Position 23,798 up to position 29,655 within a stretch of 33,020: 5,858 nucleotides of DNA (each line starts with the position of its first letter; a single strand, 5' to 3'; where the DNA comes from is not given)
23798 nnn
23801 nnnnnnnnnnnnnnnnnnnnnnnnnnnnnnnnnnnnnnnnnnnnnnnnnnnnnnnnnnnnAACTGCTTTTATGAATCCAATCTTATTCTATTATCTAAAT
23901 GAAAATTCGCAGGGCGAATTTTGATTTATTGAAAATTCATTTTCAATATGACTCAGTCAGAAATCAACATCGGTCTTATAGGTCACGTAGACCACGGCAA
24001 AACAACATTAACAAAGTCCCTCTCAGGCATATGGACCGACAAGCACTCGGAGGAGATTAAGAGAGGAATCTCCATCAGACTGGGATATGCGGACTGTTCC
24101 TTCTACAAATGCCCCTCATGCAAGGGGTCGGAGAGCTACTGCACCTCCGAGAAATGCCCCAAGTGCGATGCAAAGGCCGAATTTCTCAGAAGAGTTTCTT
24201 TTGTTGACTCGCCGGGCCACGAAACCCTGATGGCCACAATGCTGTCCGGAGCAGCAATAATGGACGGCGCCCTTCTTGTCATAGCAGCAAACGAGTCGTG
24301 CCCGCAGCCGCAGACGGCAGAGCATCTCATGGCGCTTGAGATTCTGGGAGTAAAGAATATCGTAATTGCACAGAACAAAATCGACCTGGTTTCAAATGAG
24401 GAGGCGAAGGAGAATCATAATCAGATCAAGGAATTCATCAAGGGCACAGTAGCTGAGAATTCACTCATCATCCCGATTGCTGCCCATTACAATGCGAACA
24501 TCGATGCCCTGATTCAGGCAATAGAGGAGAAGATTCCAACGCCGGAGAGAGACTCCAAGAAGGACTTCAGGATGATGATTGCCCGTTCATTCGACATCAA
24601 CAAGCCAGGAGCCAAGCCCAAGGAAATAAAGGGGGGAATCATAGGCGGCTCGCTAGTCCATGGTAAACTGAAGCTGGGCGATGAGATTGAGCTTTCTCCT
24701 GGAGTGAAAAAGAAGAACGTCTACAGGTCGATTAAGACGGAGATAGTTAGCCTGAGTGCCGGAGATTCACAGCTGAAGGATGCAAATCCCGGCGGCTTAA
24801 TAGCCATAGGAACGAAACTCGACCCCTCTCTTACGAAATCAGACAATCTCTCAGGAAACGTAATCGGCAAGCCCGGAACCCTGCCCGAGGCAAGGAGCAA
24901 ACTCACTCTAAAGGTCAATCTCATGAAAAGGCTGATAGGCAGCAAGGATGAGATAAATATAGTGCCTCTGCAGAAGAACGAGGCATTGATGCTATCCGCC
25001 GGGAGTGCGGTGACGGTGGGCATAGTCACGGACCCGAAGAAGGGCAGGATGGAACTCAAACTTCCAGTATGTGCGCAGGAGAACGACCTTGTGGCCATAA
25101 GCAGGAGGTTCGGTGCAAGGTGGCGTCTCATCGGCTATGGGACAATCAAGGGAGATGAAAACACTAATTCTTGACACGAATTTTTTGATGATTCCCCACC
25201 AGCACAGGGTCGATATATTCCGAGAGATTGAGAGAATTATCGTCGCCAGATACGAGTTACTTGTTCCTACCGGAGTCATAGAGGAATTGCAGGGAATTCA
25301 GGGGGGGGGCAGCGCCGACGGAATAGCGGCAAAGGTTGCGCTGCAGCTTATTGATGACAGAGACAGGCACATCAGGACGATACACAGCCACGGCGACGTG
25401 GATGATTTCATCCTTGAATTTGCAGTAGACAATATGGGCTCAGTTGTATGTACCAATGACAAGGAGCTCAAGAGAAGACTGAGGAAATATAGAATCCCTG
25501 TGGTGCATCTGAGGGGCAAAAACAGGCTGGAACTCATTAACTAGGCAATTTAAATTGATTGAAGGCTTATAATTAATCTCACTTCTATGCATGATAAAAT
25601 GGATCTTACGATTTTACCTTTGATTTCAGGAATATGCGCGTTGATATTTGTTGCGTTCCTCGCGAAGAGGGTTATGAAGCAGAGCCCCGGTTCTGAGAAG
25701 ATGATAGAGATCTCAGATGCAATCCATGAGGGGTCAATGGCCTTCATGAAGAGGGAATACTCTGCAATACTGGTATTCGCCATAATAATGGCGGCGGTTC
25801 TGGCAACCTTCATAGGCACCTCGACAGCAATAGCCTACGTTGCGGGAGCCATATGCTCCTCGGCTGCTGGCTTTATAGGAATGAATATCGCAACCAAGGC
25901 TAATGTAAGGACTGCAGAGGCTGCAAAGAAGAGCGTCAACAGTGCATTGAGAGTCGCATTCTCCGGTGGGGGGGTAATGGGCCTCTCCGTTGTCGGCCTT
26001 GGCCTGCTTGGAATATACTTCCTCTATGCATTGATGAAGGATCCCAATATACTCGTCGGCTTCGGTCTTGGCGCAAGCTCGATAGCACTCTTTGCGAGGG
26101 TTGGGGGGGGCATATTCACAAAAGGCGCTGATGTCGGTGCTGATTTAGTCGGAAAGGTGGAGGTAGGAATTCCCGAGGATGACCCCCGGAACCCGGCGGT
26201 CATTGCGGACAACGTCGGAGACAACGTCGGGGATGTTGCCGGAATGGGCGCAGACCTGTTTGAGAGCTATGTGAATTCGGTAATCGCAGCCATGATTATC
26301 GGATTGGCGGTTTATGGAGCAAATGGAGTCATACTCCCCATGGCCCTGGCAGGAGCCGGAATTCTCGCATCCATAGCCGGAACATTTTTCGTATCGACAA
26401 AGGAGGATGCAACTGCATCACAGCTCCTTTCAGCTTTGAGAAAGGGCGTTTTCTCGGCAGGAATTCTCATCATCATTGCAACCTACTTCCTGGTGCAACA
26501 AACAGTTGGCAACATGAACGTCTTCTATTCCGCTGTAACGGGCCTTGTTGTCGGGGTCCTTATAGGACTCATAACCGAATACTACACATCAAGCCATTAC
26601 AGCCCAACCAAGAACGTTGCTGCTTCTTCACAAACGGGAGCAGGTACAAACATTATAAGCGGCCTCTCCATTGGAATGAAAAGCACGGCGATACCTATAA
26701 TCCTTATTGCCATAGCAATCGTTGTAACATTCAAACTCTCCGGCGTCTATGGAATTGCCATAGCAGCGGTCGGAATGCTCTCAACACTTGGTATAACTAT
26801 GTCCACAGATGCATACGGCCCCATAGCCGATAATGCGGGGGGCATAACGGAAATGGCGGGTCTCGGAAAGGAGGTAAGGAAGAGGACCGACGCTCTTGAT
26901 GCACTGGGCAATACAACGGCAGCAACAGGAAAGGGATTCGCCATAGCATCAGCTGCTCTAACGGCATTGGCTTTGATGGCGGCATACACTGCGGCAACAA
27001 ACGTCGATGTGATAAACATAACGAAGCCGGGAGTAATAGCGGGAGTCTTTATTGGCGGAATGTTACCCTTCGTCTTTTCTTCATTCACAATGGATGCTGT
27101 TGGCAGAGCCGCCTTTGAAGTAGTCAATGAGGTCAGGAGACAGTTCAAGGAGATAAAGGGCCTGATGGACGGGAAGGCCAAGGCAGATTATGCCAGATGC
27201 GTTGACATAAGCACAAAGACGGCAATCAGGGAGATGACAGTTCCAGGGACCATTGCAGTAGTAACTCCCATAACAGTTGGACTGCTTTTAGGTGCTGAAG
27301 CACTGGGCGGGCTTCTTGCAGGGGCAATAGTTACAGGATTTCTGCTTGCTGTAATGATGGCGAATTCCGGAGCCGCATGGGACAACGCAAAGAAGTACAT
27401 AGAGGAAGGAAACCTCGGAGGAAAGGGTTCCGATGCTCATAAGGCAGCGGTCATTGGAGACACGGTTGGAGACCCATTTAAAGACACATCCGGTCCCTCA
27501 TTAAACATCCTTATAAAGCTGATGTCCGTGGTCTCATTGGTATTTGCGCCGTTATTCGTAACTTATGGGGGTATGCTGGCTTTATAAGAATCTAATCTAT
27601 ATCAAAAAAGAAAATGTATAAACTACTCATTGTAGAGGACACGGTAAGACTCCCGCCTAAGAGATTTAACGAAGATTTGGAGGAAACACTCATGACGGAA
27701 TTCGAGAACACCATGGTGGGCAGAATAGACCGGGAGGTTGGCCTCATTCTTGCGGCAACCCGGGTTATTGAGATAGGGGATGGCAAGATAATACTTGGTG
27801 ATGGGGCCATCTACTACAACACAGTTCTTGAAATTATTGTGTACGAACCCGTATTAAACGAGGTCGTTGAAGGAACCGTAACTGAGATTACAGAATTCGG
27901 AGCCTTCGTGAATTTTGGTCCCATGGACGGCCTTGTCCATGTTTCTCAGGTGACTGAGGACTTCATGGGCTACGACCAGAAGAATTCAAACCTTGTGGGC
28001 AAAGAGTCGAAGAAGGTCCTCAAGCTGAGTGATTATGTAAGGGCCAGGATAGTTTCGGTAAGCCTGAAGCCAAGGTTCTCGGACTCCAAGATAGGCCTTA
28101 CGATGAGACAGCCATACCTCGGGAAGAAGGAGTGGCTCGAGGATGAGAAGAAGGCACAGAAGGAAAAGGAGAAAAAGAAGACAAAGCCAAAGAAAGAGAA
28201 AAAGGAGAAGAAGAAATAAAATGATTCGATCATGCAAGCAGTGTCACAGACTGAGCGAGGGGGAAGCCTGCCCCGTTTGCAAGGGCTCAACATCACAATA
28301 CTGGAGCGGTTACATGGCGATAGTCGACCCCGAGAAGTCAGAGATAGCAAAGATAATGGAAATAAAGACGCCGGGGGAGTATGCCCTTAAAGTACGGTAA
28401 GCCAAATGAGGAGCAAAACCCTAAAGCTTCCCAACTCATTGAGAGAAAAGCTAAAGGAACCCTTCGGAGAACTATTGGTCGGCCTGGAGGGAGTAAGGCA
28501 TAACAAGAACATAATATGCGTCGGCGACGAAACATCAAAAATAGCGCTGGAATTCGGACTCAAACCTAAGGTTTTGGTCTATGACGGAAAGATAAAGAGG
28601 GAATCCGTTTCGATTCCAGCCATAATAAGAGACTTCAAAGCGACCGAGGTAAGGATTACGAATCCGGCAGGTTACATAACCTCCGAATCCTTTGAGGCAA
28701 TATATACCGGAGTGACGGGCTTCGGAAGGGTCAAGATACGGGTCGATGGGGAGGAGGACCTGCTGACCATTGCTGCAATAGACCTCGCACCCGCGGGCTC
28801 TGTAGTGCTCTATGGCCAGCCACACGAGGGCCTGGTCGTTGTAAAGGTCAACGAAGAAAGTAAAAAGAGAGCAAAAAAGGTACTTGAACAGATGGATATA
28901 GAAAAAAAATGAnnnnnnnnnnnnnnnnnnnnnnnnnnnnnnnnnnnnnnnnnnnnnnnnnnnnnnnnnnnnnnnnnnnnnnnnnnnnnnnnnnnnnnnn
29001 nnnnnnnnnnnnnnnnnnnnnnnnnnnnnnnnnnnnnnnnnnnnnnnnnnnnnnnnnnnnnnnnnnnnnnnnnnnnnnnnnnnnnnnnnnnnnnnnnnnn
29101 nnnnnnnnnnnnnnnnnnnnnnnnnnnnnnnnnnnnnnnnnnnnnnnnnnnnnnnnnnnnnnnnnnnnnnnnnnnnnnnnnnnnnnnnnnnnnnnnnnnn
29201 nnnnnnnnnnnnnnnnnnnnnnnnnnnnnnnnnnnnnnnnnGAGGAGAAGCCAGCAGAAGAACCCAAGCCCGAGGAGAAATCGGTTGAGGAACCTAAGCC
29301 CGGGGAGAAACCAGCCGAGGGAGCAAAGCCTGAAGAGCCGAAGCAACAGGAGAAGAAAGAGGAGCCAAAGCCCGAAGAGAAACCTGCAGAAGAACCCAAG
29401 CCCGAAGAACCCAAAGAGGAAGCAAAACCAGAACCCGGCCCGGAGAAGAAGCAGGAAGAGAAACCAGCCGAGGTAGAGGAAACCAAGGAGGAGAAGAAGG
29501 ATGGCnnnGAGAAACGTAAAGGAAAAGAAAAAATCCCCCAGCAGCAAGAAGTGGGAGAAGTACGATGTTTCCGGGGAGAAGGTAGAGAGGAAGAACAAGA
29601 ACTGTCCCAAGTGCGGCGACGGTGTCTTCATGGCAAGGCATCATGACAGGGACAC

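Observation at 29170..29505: Ribosomal protein S24e carries the same repeat tail; 129 nt are about 96% identical to the S6e tail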

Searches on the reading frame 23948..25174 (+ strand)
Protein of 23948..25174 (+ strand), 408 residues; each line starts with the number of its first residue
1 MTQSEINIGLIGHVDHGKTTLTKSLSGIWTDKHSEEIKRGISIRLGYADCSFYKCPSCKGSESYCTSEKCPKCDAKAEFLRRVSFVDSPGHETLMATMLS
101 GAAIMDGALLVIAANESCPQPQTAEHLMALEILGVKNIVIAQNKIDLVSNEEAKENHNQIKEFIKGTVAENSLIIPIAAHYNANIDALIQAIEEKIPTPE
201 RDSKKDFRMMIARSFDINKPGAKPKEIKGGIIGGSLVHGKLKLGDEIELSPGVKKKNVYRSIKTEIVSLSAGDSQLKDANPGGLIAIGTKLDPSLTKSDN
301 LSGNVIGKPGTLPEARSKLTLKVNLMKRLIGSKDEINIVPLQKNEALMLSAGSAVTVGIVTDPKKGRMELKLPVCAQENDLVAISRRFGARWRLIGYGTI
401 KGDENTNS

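Call 8: search_protein_families(library=pfam, proteins=[window:23948-25174:+])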
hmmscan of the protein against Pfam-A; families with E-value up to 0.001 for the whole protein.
window:23948-25174:+ (408 aa): 4 families
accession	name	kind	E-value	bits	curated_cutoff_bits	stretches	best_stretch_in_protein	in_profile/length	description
PF00009.33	GTP_EFTU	-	1.3e-32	113.3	26.5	1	6-197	4-187/188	Elongation factor Tu GTP binding domain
PF09173.17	eIF2_C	-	9.9e-27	93.4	22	1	318-400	2-86/86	Initiation factor eIF2 gamma, C terminal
PF03144.31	GTP_EFTU_D2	-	1.9e-06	28.7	30.3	1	229-293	1-62/73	Elongation factor Tu domain 2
PF03193.22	RsgA_GTPase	-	0.00049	20.4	30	0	102-196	20-108/174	RsgA GTPase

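Call 11: find_related_loci(query=window:23948-25174:+, collection=genome_contigs, flank=10000)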
Query window:23948-25174:+ (408 aa) in genome_contigs; peptide patterns used: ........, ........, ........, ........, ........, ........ (x = any residue, [..] = any of these).
187 stretches matched a pattern; 123 encode a relative of the query (tblastn E <= 1e-3); the best 80 are kept; 80 distinct loci.
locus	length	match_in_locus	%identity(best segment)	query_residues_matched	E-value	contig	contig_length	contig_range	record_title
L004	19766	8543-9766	95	1-408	0e+0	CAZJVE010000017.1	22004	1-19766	MAG TPA_asm: uncultured archaeon isolate SRP167671_co4_118 genome assembly, contig: NODE_1412_length_22004_cov_12.109162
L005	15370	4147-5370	88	1-408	0e+0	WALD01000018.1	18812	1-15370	MAG: Candidatus Altiarchaeota archaeon isolate S014_51_esom k151_155500, whole genome shotgun sequence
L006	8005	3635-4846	73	1-404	0e+0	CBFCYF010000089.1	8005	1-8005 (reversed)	MAG TPA_asm: uncultured archaeon isolate SRR26215687_concoct_40 genome assembly, contig: ERZ25073490.6601, whole genome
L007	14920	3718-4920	75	3-403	0e+0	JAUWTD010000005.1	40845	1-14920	MAG: Candidatus Altiarchaeota archaeon isolate CSMAG_2571 CSMAG_2571_k127_3456400_length_40845_cov_42.9306, whole genome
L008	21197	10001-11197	72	2-400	0e+0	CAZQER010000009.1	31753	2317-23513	MAG TPA_asm: uncultured archaeon isolate binchicken_co6_257 genome assembly, contig: NODE_1075_length_31753_cov_7.112278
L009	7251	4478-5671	73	3-400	0e+0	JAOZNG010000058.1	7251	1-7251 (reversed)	MAG: archaeon isolate GMC4.concoct.133_sub GMC4_17773_length_7251_cov_6.219288, whole genome shotgun sequence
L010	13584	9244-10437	72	3-400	0e+0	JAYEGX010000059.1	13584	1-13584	MAG: Candidatus Altiarchaeota archaeon isolate MAG234 MAG234_59, whole genome shotgun sequence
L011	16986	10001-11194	71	3-400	0e+0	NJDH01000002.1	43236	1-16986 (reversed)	MAG: Candidatus Altiarchaeales archaeon ex4484_96 ex4484_96_scaffold_218_length_43236__count_5077, whole genome shotgun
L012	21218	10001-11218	67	1-406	0e+0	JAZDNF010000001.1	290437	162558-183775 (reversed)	MAG: Candidatus Altiarchaeota archaeon isolate MEGAHIT-group-0.7 k141_13906844, whole genome shotgun sequence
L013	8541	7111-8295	69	3-400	0e+0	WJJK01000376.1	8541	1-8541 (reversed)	MAG: Candidatus Altiarchaeales archaeon isolate RBin_358 k141_4604155, whole genome shotgun sequence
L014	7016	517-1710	67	2-401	0e+0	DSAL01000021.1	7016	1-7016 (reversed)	MAG TPA_asm: Candidatus Altiarchaeales archaeon isolate SpSt-1148 Ga0129302_1006883, whole genome shotgun sequence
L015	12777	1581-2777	67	1-401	0e+0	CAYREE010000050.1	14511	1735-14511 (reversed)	MAG TPA_asm: uncultured archaeon isolate SRP077602_co7_59 genome assembly, contig: NODE_19899_length_14511_cov_3.940163,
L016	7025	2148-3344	67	3-401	1e-179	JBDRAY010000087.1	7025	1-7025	MAG: Methanobacteriota archaeon isolate MEGAHIT-group-1.1031 k141_11899335, whole genome shotgun sequence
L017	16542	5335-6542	65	1-402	5e-172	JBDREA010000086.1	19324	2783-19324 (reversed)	MAG: Candidatus Altiarchaeota archaeon isolate MEGAHIT-group-1.290 k141_10118430, whole genome shotgun sequence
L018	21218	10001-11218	61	1-401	3e-171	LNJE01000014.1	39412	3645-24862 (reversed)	MAG: Candidatus Methanofastidiosum methylothiophilum isolate ADurb1213_Bin02801 APG09_contig000014, whole genome shotgun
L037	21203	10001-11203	61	3-401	3e-165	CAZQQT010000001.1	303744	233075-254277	MAG TPA_asm: uncultured Thermococci archaeon isolate SRP141376_co1_33 genome assembly, contig: NODE_29_length_303744_cov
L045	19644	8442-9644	60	3-401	7e-163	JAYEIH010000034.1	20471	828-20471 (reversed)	MAG: Methanobacteriota archaeon isolate MAG196 MAG196_34, whole genome shotgun sequence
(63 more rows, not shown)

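Call 19: find_related_loci(query=window:23948-25174:+, collection=metagenome_contigs, flank=10000)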
Query window:23948-25174:+ (408 aa) in metagenome_contigs; peptide patterns used: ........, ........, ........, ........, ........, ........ (x = any residue, [..] = any of these).
272 stretches matched a pattern; 158 encode a relative of the query (tblastn E <= 1e-3); the best 80 are kept; 80 distinct loci.
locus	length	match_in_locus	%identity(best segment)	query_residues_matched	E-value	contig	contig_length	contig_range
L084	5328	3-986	100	80-407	0e+0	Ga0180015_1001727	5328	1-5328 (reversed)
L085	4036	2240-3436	73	3-401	0e+0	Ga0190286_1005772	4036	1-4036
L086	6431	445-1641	72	2-400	0e+0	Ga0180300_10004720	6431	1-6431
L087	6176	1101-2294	73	3-400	0e+0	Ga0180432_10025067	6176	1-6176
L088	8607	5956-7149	72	3-400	0e+0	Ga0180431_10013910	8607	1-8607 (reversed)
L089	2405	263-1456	71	3-400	0e+0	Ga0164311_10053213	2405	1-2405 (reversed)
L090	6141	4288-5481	71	3-400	0e+0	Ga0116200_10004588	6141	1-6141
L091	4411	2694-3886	70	3-400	0e+0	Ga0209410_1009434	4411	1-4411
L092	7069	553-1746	67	2-401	0e+0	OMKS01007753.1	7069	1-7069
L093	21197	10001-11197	67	3-401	2e-179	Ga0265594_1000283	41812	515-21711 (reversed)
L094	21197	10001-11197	67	3-401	2e-179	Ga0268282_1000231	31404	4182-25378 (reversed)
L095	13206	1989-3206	61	1-401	2e-171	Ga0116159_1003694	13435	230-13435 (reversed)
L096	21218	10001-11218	61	1-401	2e-171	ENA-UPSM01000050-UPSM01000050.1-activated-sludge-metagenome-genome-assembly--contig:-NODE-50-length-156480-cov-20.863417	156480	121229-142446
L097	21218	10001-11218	61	1-401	3e-171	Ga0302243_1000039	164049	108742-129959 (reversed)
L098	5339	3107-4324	61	1-401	3e-174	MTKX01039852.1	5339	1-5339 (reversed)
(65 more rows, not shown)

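Call 67: search_protein_families(library=pfam, proteins=[L037:9238-9981:+, L045:7766-8422:+])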
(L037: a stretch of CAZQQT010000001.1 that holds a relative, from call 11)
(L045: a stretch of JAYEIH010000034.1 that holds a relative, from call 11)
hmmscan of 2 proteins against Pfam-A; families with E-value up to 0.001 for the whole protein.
L037:9238-9981:+ (247 aa): 3 families
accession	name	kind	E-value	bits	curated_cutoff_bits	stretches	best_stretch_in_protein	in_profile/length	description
PF01092.24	Ribosomal_S6e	-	1.4e-32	112.6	26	1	3-115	1-118/125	Ribosomal protein S6e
PF14520.12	HHH_5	-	1e-08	36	27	1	192-239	3-50/57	Helix-hairpin-helix domain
PF11798.14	IMS_HHH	-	0.00062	20.3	24.4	0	191-212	11-32/32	IMS family HHH motif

L045:7766-8422:+ (218 aa): 2 families
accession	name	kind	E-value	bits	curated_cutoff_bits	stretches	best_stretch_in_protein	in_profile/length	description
PF01092.24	Ribosomal_S6e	-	2.1e-33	115.3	26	1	3-114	1-117/125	Ribosomal protein S6e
PF14520.12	HHH_5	-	1.6e-06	29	27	1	161-207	4-50/57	Helix-hairpin-helix domain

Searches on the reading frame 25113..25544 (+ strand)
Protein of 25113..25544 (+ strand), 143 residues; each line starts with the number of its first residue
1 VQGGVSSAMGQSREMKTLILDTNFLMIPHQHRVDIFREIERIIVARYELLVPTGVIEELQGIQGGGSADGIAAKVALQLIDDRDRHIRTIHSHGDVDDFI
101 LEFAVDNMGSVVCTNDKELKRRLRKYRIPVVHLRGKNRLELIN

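Call 67: search_protein_families(library=pfam, proteins=[window:25113-25544:+])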
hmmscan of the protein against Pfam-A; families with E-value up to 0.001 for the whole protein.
window:25113-25544:+ (143 aa): 1 family
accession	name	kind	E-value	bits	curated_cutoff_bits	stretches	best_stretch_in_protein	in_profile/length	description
PF18477.7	PIN_9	-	1.7e-30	106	26.3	1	19-136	2-116/116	PIN like domain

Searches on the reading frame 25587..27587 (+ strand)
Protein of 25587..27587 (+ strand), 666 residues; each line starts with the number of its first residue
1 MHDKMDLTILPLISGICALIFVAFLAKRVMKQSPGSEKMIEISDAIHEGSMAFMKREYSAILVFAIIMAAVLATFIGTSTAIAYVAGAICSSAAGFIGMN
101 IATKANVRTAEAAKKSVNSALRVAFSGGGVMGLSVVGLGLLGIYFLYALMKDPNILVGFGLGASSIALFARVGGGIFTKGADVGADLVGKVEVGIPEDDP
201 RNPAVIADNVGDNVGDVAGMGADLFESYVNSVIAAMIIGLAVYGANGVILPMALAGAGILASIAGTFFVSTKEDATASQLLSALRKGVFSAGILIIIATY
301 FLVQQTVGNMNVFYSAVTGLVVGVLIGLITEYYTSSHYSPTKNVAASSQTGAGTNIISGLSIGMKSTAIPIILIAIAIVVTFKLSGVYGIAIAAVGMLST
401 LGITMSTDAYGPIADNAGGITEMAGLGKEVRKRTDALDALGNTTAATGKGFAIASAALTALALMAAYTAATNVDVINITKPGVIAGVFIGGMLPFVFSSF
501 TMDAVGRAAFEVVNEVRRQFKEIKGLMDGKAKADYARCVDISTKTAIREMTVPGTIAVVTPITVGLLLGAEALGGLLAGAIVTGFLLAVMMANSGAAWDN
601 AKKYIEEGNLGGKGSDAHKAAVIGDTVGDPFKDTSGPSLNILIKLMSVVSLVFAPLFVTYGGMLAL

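Call 8: search_protein_families(library=pfam, proteins=[window:25587-27587:+])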
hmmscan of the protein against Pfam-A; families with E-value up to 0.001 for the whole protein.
window:25587-27587:+ (666 aa): 1 family
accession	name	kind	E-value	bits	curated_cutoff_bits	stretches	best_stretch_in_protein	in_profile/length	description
PF03030.21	H_PPase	-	5.6e-278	924.4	29.7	1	16-653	1-645/645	Inorganic H+ pyrophosphatase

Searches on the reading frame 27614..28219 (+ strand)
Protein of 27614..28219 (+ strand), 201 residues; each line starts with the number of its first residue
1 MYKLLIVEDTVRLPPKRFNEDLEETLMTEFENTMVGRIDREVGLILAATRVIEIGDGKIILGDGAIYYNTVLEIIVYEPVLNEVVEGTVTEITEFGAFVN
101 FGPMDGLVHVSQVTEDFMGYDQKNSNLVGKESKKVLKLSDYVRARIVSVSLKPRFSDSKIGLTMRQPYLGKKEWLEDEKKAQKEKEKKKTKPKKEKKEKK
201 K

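Call 8: search_protein_families(library=pfam, proteins=[window:27614-28219:+])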
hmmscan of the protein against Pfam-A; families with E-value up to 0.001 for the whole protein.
window:27614-28219:+ (201 aa): 2 families
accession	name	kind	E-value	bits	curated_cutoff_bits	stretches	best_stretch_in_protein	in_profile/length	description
PF00575.29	S1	-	2.3e-13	50.7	22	1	82-147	5-70/74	S1 RNA binding domain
PF03876.22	SHS2_Rpb7-N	-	5.6e-13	49.2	24.8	1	8-64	1-57/57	SHS2 domain found in N terminus of Rpb7p/Rpc25p/MJ0397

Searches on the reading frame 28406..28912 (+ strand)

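Call 8: search_protein_families(library=pfam, proteins=[window:28406-28912:+])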
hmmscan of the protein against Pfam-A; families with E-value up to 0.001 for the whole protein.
window:28406-28912:+ (168 aa): 1 family
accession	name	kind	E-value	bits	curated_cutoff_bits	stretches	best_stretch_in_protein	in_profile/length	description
PF04019.17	DUF359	-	1.5e-35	122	25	1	44-163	2-125/126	Protein of unknown function (DUF359)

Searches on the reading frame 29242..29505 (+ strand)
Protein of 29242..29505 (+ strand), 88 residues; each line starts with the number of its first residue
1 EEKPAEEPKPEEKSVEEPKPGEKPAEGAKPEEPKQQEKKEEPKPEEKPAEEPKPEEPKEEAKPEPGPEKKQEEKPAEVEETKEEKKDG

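Call 18: find_homologous_proteins(query=window:29242-29505:+, max_evalue=0.001)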
Query seq(88 aa): 3677 candidates shared short words with the query, none scored E <= 0.001.
